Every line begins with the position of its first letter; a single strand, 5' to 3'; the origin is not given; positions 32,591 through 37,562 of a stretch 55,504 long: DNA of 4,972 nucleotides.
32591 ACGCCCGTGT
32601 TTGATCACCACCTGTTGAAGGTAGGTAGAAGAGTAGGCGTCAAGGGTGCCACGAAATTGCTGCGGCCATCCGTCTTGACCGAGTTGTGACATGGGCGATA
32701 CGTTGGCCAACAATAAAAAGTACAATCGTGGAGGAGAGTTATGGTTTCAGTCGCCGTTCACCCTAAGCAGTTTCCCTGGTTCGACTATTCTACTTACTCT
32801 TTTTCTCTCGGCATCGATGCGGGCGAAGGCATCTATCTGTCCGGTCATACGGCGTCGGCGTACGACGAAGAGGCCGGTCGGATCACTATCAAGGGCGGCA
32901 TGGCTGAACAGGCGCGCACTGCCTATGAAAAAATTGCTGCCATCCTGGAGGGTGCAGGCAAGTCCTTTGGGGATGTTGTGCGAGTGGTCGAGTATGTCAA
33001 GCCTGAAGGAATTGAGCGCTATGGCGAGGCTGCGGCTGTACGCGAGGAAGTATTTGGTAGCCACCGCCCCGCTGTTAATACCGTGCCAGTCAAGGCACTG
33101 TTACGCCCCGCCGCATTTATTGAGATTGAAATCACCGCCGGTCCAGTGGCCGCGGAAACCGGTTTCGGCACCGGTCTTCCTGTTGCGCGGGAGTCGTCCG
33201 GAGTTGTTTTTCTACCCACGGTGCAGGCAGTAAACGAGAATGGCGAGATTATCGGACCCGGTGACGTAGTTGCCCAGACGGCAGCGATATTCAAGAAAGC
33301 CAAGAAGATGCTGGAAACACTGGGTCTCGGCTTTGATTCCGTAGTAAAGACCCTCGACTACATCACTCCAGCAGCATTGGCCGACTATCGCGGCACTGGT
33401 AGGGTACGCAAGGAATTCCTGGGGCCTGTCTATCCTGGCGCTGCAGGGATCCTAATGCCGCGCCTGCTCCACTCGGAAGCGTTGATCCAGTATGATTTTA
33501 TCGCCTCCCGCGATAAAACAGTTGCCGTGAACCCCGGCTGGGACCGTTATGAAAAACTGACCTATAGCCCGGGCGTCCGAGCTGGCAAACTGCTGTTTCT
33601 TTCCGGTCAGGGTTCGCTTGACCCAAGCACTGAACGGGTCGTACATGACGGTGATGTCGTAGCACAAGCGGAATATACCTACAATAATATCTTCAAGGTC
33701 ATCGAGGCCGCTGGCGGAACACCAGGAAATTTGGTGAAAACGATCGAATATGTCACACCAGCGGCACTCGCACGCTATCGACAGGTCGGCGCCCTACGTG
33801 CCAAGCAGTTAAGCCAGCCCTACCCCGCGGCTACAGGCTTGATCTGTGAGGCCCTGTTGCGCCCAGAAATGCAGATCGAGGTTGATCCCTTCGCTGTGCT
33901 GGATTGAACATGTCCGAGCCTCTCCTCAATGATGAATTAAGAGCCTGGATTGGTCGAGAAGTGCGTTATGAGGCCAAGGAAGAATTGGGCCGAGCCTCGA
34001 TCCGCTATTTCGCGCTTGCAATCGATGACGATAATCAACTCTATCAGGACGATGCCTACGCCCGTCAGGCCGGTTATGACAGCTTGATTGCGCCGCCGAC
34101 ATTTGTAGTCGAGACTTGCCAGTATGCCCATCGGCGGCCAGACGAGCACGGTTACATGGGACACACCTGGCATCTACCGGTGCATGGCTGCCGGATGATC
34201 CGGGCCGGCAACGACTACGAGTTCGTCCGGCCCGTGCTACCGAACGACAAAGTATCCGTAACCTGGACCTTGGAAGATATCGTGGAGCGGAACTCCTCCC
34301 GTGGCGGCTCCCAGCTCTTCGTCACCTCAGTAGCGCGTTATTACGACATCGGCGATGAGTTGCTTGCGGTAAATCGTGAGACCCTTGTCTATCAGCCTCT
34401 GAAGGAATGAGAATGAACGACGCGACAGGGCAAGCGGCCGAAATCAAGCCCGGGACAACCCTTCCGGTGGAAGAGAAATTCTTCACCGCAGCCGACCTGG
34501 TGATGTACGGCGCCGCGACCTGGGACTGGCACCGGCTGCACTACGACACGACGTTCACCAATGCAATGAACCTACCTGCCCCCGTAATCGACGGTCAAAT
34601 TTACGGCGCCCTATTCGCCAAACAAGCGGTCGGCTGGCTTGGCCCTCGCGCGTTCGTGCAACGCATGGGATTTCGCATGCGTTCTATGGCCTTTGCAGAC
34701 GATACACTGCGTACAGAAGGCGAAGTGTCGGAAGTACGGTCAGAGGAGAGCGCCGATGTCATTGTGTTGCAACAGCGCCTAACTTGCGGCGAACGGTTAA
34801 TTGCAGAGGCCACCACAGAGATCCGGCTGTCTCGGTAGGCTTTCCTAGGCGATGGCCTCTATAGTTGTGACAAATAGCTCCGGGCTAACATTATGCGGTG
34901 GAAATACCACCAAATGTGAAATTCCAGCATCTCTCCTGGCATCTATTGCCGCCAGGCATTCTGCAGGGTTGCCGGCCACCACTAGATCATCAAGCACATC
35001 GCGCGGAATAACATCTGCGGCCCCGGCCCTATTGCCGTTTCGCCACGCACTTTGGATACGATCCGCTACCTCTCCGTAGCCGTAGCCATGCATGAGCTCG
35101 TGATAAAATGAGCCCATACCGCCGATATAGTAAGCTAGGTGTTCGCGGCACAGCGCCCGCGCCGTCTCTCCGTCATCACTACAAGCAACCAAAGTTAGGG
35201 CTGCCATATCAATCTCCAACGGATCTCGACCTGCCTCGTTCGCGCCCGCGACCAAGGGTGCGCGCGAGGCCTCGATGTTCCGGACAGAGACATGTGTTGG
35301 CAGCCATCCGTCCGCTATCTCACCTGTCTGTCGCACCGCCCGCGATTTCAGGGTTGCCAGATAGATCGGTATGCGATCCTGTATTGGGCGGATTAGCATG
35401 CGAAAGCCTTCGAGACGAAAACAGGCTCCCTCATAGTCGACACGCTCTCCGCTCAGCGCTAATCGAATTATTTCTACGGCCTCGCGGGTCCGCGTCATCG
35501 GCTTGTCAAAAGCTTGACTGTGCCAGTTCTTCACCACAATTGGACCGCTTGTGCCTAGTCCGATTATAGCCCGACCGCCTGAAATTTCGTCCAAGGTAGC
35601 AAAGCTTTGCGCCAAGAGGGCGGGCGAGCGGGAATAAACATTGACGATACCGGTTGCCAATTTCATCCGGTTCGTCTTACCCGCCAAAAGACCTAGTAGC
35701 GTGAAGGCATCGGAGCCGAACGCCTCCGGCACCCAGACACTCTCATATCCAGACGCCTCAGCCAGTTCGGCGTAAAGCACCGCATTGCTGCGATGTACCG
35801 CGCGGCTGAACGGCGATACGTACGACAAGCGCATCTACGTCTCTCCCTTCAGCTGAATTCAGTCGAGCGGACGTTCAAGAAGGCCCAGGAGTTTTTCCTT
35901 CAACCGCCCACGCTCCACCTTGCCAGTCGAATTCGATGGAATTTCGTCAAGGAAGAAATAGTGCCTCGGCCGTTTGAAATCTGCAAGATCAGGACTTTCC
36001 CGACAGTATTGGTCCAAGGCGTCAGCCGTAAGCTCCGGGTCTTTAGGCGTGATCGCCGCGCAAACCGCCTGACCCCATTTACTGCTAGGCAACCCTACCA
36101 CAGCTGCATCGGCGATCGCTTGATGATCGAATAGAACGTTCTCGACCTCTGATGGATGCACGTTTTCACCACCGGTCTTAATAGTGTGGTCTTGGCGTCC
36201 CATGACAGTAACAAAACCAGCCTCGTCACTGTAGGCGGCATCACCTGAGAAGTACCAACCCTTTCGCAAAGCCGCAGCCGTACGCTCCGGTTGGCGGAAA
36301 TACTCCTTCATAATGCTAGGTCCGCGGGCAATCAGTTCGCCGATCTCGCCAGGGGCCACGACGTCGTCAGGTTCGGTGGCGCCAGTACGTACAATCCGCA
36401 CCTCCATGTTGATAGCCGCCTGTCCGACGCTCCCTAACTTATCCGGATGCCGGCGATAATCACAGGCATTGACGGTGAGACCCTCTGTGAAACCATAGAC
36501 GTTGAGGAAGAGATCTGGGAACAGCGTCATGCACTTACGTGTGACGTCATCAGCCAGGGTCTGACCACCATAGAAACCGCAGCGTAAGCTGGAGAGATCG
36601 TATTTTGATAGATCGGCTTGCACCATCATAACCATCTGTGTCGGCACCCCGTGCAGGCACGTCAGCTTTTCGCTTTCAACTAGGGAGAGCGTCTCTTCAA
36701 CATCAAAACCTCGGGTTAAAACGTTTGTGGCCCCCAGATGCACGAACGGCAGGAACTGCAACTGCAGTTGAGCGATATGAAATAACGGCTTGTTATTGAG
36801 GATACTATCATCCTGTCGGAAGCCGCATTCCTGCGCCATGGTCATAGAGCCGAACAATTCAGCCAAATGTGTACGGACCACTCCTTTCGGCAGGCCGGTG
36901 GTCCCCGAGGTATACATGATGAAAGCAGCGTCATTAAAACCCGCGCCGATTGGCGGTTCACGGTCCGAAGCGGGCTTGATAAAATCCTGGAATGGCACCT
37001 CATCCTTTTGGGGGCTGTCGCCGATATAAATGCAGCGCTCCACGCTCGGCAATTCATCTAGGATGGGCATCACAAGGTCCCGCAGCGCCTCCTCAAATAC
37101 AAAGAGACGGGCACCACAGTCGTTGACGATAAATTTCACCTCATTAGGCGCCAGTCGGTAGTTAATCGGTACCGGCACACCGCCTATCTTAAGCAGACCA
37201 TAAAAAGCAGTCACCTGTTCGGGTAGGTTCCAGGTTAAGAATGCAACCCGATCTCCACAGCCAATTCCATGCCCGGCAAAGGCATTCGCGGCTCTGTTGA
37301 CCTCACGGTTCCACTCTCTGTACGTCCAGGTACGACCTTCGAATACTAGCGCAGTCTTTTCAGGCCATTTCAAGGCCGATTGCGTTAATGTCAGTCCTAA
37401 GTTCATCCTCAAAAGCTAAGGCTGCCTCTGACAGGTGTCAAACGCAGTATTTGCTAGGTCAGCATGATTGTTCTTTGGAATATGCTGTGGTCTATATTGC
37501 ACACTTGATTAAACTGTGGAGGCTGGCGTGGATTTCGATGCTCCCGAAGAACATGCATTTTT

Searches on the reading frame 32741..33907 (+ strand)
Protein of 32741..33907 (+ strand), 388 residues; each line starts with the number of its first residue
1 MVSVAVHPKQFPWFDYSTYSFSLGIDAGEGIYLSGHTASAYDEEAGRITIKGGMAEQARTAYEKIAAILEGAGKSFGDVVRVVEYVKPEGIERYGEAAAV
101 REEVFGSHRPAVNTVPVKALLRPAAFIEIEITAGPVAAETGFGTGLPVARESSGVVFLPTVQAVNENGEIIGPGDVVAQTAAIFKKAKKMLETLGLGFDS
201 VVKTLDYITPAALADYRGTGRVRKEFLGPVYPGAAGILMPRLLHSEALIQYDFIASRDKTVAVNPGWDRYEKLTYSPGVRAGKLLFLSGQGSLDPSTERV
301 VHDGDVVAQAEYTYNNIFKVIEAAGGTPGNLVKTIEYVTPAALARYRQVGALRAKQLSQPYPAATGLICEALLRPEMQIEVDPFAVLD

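Call 5: search_protein_families(library=pfam, proteins=[window:32741-33907:+])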
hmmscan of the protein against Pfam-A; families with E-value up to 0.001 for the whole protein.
window:32741-33907:+ (388 aa): 1 family
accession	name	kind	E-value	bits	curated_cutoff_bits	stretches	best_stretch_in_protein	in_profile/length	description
PF01042.26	Ribonuc_L-PSP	-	1.2e-41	142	27.3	3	20-133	10-119/121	Endoribonuclease L-PSP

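Call 31: search_protein_families(library=ncbifam, proteins=[window:32741-33907:+], max_evalue=1e-10)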
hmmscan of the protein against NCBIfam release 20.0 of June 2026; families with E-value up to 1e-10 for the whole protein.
window:32741-33907:+ (388 aa): 3 families
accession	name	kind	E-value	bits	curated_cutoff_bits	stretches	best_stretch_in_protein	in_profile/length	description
TIGR00004.1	TIGR00004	subfamily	7.6e-34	116.6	106.25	2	274-385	15-123/125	Rid family detoxifying hydrolase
TIGR03610.1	RutC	equivalog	1.9e-23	83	169.1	0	274-383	17-122/127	pyrimidine utilization protein C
NF008490.0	PRK11401.1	equivalog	7.2e-13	48.6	222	0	275-340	17-80/129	enamine/imine deaminase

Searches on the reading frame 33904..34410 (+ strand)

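Call 5: search_protein_families(library=pfam, proteins=[window:33904-34410:+])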
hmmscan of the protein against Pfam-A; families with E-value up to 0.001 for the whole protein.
window:33904-34410:+ (168 aa): 2 families
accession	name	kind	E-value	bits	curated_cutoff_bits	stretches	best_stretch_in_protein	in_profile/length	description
PF13452.11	FAS1_DH_region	-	1.6e-21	77.3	22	1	14-152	1-127/132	FAS1-like, dehydratase domain region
PF01575.25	MaoC_dehydratas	-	0.0004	20.4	27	0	16-63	6-53/123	MaoC like domain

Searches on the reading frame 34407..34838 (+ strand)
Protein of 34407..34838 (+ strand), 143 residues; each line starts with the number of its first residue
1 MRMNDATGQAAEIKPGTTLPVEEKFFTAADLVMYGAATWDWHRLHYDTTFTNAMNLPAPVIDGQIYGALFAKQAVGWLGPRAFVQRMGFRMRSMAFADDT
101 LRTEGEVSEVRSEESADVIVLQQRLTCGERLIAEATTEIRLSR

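Call 5: search_protein_families(library=pfam, proteins=[window:34407-34838:+])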
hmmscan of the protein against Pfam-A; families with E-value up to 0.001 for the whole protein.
window:34407-34838:+ (143 aa): 1 family
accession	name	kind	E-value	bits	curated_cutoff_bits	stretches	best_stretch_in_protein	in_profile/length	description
PF01575.25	MaoC_dehydratas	-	6e-10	39.2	27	1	23-114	15-108/123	MaoC like domain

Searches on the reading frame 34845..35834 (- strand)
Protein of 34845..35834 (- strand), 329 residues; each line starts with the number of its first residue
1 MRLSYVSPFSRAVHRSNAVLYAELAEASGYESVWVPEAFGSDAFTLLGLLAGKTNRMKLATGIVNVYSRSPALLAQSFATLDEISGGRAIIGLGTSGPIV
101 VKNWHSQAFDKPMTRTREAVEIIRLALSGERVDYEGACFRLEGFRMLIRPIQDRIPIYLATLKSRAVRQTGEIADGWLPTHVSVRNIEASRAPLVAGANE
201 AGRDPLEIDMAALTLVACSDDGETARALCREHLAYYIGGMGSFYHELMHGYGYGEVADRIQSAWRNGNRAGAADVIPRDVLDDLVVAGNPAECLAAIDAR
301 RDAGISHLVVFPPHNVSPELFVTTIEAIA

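Call 5: search_protein_families(library=pfam, proteins=[window:34845-35834:-])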
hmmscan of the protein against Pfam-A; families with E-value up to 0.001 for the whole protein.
window:34845-35834:- (329 aa): 1 family
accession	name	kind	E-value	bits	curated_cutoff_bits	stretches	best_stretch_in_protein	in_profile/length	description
PF00296.26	Bac_luciferase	-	1.7e-79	267.9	27.9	1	15-307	22-314/314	Luciferase-like monooxygenase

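Call 31: search_protein_families(library=ncbifam, proteins=[window:34845-35834:-], max_evalue=1e-10)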
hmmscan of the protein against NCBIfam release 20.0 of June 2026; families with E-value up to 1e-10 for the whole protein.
window:34845-35834:- (329 aa): 23 families
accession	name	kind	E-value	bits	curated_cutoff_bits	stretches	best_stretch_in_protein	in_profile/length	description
TIGR04024.1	F420_NP1902A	hypoth_equivalog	1.7e-79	267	345.4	1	17-329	16-329/330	TIGR04024 family LLM class F420-dependent oxidoreductase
TIGR03559.1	F420_Rv3520c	subfamily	3.7e-77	259.6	335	1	16-310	13-324/325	LLM class F420-dependent oxidoreductase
TIGR03841.1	F420_Rv3093c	subfamily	4.4e-58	197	213.65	1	16-312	10-296/298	LLM class F420-dependent oxidoreductase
TIGR03555.1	F420_mer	equivalog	3.5e-52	177.8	348.7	1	18-313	14-307/325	5,10-methylenetetrahydromethanopterin reductase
NF002619.0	PRK02271.1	equivalog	4e-49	167.7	276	1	19-313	17-308/329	5,10-methylenetetrahydromethanopterin reductase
TIGR03564.1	F420_MSMEG_4879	subfamily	7.3e-36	124.1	234.25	1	22-257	5-237/265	TIGR03564 family F420-dependent LLM class oxidoreductase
TIGR03617.1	F420_MSMEG_2256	subfamily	6.8e-35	120.5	278.15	1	24-326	3-314/318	TIGR03617 family F420-dependent LLM class oxidoreductase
TIGR03619.1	F420_Rv2161c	subfamily_domain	1.1e-34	120.1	166.9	1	42-213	45-217/247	TIGR03619 family F420-dependent LLM class oxidoreductase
TIGR03857.1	F420_MSMEG_2249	hypoth_equivalog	2.2e-26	92.9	218.4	1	15-311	13-322/329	TIGR03857 family LLM class F420-dependent oxidoreductase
TIGR03560.1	F420_Rv1855c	subfamily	7.3e-22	78.3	231.4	1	41-210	50-224/227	TIGR03560 family F420-dependent LLM class oxidoreductase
TIGR03842.1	F420_CPS_4043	hypoth_equivalog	7.9e-20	71.2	295.45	1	14-317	11-314/329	TIGR03842 family LLM class F420-dependent oxidoreductase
TIGR04465.1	ArgArg_F420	equivalog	8e-20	71.2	470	1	21-227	65-281/364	F420-dependent hydroxymycolic acid dehydrogenase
TIGR03554.1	F420_G6P_DH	equivalog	4.6e-19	68.6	420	1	47-313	56-311/331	glucose-6-phosphate dehydrogenase (coenzyme-F420)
TIGR03557.1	F420_G6P_family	subfamily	2.8e-18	66.1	210.4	1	19-237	16-235/316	TIGR03557 family F420-dependent LLM class oxidoreductase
TIGR03620.1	F420_MSMEG_4141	subfamily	3.6e-18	65.9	219.8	1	21-312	23-260/280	TIGR03620 family F420-dependent LLM class oxidoreductase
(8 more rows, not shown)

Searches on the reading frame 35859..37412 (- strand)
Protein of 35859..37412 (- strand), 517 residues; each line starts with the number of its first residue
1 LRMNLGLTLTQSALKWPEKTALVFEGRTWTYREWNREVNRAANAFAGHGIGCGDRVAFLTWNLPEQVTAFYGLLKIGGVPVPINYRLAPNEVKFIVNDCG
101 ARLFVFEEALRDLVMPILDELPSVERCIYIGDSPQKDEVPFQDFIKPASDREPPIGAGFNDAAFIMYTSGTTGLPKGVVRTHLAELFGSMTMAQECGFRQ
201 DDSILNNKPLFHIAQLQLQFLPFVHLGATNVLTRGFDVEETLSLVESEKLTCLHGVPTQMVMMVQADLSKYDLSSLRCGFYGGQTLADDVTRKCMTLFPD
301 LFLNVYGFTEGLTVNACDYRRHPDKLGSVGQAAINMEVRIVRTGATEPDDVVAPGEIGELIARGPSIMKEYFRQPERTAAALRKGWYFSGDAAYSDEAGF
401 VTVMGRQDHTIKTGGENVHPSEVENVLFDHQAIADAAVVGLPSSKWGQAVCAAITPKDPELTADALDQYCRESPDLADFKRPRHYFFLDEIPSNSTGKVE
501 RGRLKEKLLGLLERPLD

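Call 5: search_protein_families(library=pfam, proteins=[window:35859-37412:-])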
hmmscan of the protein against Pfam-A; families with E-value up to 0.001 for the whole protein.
window:35859-37412:- (517 aa): 2 families
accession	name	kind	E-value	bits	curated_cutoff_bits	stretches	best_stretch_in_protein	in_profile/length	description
PF00501.34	AMP-binding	-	4.6e-84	282.9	29.9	1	10-372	2-384/384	AMP-binding enzyme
PF13193.12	AMP-binding_C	-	3e-17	63.8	24.5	1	422-498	1-76/76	AMP-binding enzyme C-terminal domain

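Call 31: search_protein_families(library=ncbifam, proteins=[window:35859-37412:-], max_evalue=1e-10)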
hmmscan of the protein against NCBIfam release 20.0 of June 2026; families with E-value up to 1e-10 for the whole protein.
window:35859-37412:- (517 aa): 99 families (the best 25 are shown)
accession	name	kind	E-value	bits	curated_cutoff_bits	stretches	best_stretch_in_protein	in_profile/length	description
NF004837.0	PRK06187.1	subfamily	1.7e-135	452.3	476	1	2-508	7-522/531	long-chain-fatty-acid--CoA ligase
NF006182.0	PRK08316.1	subfamily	6.3e-117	391.2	663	1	4-507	12-516/523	fatty acyl-CoA synthetase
NF005857.1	PRK07786.1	exception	2.6e-89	300.1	733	1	3-507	9-511/513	fatty-acid--CoA ligase FadD5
NF052269.1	Staph_lig_FadD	equivalog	2.2e-88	296.8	650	1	18-507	15-492/499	long-chain-fatty-acid--CoA ligase FadD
NF005307.0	PRK06839.1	equivalog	8.1e-88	295.2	748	1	13-507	12-492/496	o-succinylbenzoate--CoA ligase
NF002966.0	PRK03640.1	equivalog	7.4e-84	282.1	556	1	9-507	8-479/483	o-succinylbenzoate--CoA ligase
NF004114.0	PRK05605.1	equivalog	6.1e-83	279.1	766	2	159-509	220-570/575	long-chain-fatty-acid--CoA ligase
NF005801.1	PRK07656.1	equivalog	4.8e-82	276.2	657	1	9-504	7-499/500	FadD3 family acyl-CoA ligase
NF009233.0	PRK12583.1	subfamily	9.3e-82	275.2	832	1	8-512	23-554/558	fatty acid CoA ligase family protein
NF005863.0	PRK07798.1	subfamily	2.4e-80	270.6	543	1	2-500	3-523/540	acyl-CoA synthetase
NF004797.0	PRK06145.1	equivalog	4.7e-80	269.3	850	1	4-507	3-494/499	acyl-CoA synthetase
NF005676.0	PRK07470.1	equivalog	1.1e-79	268.5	774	1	3-509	20-530/544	acyl-CoA synthetase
NF006181.0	PRK08314.1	subfamily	8.5e-79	265.3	705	2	138-507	183-553/563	long-chain-fatty-acid--CoA ligase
NF005947.1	PRK08008.1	equivalog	3.1e-78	263.6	651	1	13-505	17-518/518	crotonobetaine/carnitine-CoA ligase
TIGR03098.1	ligase_PEP_1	hypoth_equivalog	7.4e-78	262.3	592.35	1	9-506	6-516/517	acyl-CoA ligase (AMP-forming), exosortase A system-associated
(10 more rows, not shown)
